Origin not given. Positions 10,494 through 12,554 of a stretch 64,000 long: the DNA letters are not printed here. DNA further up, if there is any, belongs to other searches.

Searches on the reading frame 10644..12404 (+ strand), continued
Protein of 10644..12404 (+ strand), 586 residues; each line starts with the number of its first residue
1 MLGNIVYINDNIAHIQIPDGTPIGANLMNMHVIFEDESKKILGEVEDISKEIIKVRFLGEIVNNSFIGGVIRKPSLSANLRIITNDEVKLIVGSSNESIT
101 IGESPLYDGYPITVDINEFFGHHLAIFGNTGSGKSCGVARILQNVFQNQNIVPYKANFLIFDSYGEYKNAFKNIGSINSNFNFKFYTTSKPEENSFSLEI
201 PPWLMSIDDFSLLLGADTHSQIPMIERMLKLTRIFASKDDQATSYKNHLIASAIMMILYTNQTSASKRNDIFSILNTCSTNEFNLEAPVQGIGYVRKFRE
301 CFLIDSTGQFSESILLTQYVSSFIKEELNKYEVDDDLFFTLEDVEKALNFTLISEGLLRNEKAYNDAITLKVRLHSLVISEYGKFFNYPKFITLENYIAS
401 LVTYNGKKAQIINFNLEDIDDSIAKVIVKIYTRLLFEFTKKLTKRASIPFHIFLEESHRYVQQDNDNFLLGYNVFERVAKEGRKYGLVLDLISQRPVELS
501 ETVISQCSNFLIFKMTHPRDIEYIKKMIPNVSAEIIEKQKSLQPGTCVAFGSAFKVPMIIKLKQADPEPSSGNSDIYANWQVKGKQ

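Call 60: search_protein_representatives(alignment_id=A1)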
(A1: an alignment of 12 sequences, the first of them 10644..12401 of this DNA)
Query: 12 sequences, 590 profile positions. Proteins with E-value up to 0.001 (for the whole library): 6892; up to 1e-10: 2808; up to 1e-30: 579. The best 150 are listed.
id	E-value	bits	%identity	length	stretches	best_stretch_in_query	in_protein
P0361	3.7e-282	953.6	-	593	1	1-589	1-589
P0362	1.2e-261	885.9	-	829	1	1-586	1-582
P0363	3.9e-257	871.0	-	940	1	1-585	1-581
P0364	1.8e-241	819.3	-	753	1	2-588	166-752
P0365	3.3e-225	765.6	-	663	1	1-587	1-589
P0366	2.2e-204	696.8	-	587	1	1-586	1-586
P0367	1.2e-182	625.1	-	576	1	3-586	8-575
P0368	1.5e-178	611.5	-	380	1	209-589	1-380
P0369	4.6e-178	609.9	-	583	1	1-588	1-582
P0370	1.3e-168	578.7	-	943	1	1-589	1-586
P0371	7.4e-163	559.7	-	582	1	1-586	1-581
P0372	8.5e-150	516.5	-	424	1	259-587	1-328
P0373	3.3e-148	511.3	-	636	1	2-586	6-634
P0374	1.2e-140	486.3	-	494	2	1-386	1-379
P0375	3.9e-137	474.7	-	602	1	1-586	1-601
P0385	8.6e-106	371.2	-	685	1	64-589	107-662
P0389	1.9e-98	347.0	-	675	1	52-589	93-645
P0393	4.0e-90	319.5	-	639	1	51-589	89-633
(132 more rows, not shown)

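Call 61: list_cluster_members(proteins=[P0365, P0366, P0367, P0369, P0371, P0373, P0375, P0385, P0389, P0393])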
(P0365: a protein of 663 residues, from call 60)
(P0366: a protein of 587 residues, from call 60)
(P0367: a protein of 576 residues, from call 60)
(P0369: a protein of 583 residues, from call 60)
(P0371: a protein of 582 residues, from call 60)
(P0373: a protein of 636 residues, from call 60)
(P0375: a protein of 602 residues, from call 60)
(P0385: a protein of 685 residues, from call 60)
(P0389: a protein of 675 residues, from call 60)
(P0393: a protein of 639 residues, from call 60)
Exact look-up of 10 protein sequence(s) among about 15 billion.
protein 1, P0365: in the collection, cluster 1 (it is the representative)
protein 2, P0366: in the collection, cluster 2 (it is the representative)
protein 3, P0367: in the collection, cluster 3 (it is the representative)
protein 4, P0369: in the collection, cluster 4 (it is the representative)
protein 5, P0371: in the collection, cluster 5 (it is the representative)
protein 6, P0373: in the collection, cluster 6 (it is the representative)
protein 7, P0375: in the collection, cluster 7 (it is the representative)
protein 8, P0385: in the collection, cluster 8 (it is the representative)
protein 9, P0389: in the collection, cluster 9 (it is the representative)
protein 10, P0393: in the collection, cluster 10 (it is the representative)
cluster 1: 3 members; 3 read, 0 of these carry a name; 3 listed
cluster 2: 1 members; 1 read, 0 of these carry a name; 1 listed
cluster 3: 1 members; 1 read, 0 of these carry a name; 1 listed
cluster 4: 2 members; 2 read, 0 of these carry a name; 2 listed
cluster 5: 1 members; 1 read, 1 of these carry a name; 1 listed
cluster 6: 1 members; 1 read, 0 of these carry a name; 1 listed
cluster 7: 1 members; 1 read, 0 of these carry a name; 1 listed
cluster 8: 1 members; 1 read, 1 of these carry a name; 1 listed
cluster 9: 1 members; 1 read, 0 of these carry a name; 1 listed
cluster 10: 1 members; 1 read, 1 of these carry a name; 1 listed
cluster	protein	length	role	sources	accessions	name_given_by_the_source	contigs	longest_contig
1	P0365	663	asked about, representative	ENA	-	-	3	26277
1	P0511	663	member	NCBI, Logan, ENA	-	-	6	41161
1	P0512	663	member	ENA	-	-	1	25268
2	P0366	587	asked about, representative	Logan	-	-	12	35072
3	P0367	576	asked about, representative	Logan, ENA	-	-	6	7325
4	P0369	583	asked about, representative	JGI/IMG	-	-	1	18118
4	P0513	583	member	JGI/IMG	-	-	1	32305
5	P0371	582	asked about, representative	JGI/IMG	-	hypothetical protein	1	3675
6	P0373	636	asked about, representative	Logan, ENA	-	-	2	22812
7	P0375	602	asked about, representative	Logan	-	-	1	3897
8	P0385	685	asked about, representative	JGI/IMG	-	hypothetical protein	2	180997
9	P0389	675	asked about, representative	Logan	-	-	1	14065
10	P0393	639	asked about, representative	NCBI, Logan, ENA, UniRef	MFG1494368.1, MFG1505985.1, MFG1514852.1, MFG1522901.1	ATP-binding protein [Halobacteriovorax sp. ZH4_bin.1] | ATP-binding protein n=1 Tax=unclassified Halobacteriovorax TaxID=2639665 ...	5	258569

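Call 62: find_encoding_contigs(protein=P0366, flank=8000, max_places=2)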
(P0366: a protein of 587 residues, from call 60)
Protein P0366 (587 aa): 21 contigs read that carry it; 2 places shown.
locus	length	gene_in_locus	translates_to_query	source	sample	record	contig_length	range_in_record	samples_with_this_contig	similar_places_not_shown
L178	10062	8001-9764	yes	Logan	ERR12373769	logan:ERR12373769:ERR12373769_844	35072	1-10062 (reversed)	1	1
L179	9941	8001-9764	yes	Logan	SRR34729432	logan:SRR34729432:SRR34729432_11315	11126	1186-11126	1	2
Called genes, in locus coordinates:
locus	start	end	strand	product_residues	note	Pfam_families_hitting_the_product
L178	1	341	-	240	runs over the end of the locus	-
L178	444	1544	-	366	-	PF01381:HTH_3, PF12844:HTH_19 (weak), PF13560:HTH_31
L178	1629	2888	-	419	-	PF03952:Enolase_N, PF00113:Enolase_C, PF13378:MR_MLE_C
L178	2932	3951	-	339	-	PF13145:Rotamase_2 (weak)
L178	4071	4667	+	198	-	PF01553:Acyltransferase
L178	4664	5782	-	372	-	-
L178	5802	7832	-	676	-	PF00884:Sulfatase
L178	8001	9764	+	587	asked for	PF01935:DUF87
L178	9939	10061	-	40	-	?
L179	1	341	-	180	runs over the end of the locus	-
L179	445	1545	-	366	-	PF01381:HTH_3, PF12844:HTH_19 (weak), PF13560:HTH_31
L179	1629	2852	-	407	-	PF03952:Enolase_N, PF00113:Enolase_C, PF13378:MR_MLE_C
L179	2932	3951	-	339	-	PF13145:Rotamase_2 (weak)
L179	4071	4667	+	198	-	PF01553:Acyltransferase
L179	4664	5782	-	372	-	-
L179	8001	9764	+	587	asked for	PF01935:DUF87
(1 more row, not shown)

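Call 63: predict_structure(alignment_id=A3)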
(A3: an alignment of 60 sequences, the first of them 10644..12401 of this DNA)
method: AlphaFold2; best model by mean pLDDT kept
length: 586 residues; sequences in the alignment: 60
mean_pLDDT: 84.5   pTM: 0.82
mean pLDDT of the five models: 84.5, 78.5, 78.1, 77.9, 73.4
residues with pLDDT >= 90: 174; 70-90: 357; 50-70: 49; < 50: 6
segments of 3 or more residues with pLDDT < 50: 583-586
pLDDT, mean of each block of 10 residues (from residue 1): 82 83 67 86 84 87 80 84 84 75 85 88 90 88 80 79 85 76 84 83 94 90 90 88 89 88 88 86 90 87 89 89 86 83 90 64 83 92 91 94 87 89 92 95 89 89 75 89 92 90 90 88 76 66 86 85 85 63 47
secondary structure, 60 per line:
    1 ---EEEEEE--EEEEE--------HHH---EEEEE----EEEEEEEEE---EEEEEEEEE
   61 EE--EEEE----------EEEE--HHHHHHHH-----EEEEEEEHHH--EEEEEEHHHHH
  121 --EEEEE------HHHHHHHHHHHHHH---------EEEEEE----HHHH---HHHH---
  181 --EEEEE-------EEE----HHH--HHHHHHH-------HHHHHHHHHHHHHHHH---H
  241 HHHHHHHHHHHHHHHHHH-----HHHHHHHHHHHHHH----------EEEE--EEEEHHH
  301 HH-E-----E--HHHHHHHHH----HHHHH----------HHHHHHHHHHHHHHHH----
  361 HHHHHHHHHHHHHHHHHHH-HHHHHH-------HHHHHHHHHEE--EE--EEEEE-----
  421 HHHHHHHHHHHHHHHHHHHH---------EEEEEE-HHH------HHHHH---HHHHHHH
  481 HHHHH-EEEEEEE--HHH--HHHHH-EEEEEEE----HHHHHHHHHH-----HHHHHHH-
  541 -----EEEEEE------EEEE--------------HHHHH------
elements in order: E4-9 E12-16 E31-35 E40-48 E52-62 E65-68 E79-82 H85-92 E98-104 E110-115 H116-120 E123-127 H134-147 E157-162 H167-170 H174-177 E183-187 E195-197 H207-213 H221-236 H240-258 H264-277 E288-291 E294-297 H298-302 H313-321 H326-330 H341-356 H361-379 H381-386 H394-402 E411-415 H421-440 E450-455 H466-470 H474-485 E487-493 H501-505 E507-513 H518-527 H533-539 E546-551 E558-561 H576-580

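Call 66: fold_search(model_id=the predicted structure, library=pdb)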
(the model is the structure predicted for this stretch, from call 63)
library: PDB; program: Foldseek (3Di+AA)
matches with E <= 10: 1185; with E <= 0.001: 186
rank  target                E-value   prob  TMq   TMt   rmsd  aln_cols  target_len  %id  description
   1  9c1m_M                2.6e-28  1.00  0.61  0.62  10.8       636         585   22  HerA-DUF assembly 1 (released 2025-06-04)
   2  8yhx_A                2.0e-27  1.00  0.73  0.76   5.8       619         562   21  Cryo-EM structure of the trimeric HerA (released 2024-11-06)
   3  9c1n_R                6.0e-27  1.00  0.60  0.61  10.9       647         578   21  HerA-DUF4297 assembly 2 (released 2025-06-04)
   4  8wld_M                8.6e-27  1.00  0.68  0.60  10.4       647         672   19  Cryo-EM structure of SIR2/HerA antiphage complex (released 2024-09-11)
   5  8xav_A                9.0e-27  1.00  0.66  0.68   9.0       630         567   22  Cryo-EM structure of an anti-phage defense complex (released 2024-06-05)
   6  8xaw_D                1.1e-26  1.00  0.64  0.66  10.5       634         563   22  Cryo-EM structure of an anti-phage defense complex bound to AMPPNP and DNA at state 1 (released 2024-06-05)
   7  8xau_E                2.4e-26  1.00  0.66  0.70   9.4       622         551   23  Cryo-EM structure of HerA (released 2024-06-05)
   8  8wiv_O                2.8e-26  1.00  0.67  0.60   9.5       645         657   20  Cryo-EM structure of a bacterial protein (released 2024-09-11)
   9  8wld_L                4.0e-26  1.00  0.67  0.59  10.8       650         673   19  Cryo-EM structure of SIR2/HerA antiphage complex (released 2024-09-11)
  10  8wiv_D                7.4e-26  1.00  0.67  0.65   8.4       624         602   22  Cryo-EM structure of a bacterial protein (released 2024-09-11)
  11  8zit_Q                1.4e-25  1.00  0.60  0.60  10.6       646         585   18  DUF4297-HerA complex with DNA and ATPgamaS (released 2025-03-12)
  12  8wod_O                1.4e-25  1.00  0.66  0.69   9.2       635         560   18  Cryo-EM structure of SIR2/HerA complex (released 2024-09-11)
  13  8xav_E                1.4e-25  1.00  0.62  0.64  10.1       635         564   22  Cryo-EM structure of an anti-phage defense complex (released 2024-06-05)
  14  8wld_D                2.9e-25  1.00  0.66  0.59  11.1       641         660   19  Cryo-EM structure of SIR2/HerA antiphage complex (released 2024-09-11)
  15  8xau_A                3.1e-25  1.00  0.64  0.66  10.5       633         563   22  Cryo-EM structure of HerA (released 2024-06-05)
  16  9c1m_Q                6.3e-25  1.00  0.59  0.60  10.6       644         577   22  HerA-DUF assembly 1 (released 2025-06-04)
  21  8xau_F                2.1e-24  1.00  0.64  0.70   9.4       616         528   22  Cryo-EM structure of HerA (released 2024-06-05)
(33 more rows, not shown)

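Call 74: search_solved_structures(query=A3, max_evalue=1e-30, show_alignments=2)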
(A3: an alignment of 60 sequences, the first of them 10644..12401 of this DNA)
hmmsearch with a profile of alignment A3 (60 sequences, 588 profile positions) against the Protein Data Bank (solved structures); distinct sequences matched with E-value up to 1e-30: 7.
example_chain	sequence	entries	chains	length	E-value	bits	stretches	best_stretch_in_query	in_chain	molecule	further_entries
9c1m_M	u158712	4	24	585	7e-60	206.4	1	428-584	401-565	ATP-binding protein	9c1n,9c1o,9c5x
8xau_A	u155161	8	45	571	1.9e-50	175.3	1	392-584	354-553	ATP-binding protein | HerA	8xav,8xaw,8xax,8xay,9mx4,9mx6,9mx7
8ziq_M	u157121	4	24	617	8.5e-48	166.5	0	418-584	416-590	HerA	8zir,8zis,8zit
8wiv_A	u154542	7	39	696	2.2e-44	155.2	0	44-212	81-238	Helicase HerA central domain-containing protein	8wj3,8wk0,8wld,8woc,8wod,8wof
8j4u_M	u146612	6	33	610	3.4e-39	138.1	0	426-584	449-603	Nucleoside triphosphate hydrolase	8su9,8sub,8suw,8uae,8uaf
4d2i_A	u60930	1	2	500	9.6e-38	133.3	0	409-584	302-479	HERA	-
8yho_A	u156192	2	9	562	6.8e-36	127.2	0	415-565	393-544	DUF87 domain-containing protein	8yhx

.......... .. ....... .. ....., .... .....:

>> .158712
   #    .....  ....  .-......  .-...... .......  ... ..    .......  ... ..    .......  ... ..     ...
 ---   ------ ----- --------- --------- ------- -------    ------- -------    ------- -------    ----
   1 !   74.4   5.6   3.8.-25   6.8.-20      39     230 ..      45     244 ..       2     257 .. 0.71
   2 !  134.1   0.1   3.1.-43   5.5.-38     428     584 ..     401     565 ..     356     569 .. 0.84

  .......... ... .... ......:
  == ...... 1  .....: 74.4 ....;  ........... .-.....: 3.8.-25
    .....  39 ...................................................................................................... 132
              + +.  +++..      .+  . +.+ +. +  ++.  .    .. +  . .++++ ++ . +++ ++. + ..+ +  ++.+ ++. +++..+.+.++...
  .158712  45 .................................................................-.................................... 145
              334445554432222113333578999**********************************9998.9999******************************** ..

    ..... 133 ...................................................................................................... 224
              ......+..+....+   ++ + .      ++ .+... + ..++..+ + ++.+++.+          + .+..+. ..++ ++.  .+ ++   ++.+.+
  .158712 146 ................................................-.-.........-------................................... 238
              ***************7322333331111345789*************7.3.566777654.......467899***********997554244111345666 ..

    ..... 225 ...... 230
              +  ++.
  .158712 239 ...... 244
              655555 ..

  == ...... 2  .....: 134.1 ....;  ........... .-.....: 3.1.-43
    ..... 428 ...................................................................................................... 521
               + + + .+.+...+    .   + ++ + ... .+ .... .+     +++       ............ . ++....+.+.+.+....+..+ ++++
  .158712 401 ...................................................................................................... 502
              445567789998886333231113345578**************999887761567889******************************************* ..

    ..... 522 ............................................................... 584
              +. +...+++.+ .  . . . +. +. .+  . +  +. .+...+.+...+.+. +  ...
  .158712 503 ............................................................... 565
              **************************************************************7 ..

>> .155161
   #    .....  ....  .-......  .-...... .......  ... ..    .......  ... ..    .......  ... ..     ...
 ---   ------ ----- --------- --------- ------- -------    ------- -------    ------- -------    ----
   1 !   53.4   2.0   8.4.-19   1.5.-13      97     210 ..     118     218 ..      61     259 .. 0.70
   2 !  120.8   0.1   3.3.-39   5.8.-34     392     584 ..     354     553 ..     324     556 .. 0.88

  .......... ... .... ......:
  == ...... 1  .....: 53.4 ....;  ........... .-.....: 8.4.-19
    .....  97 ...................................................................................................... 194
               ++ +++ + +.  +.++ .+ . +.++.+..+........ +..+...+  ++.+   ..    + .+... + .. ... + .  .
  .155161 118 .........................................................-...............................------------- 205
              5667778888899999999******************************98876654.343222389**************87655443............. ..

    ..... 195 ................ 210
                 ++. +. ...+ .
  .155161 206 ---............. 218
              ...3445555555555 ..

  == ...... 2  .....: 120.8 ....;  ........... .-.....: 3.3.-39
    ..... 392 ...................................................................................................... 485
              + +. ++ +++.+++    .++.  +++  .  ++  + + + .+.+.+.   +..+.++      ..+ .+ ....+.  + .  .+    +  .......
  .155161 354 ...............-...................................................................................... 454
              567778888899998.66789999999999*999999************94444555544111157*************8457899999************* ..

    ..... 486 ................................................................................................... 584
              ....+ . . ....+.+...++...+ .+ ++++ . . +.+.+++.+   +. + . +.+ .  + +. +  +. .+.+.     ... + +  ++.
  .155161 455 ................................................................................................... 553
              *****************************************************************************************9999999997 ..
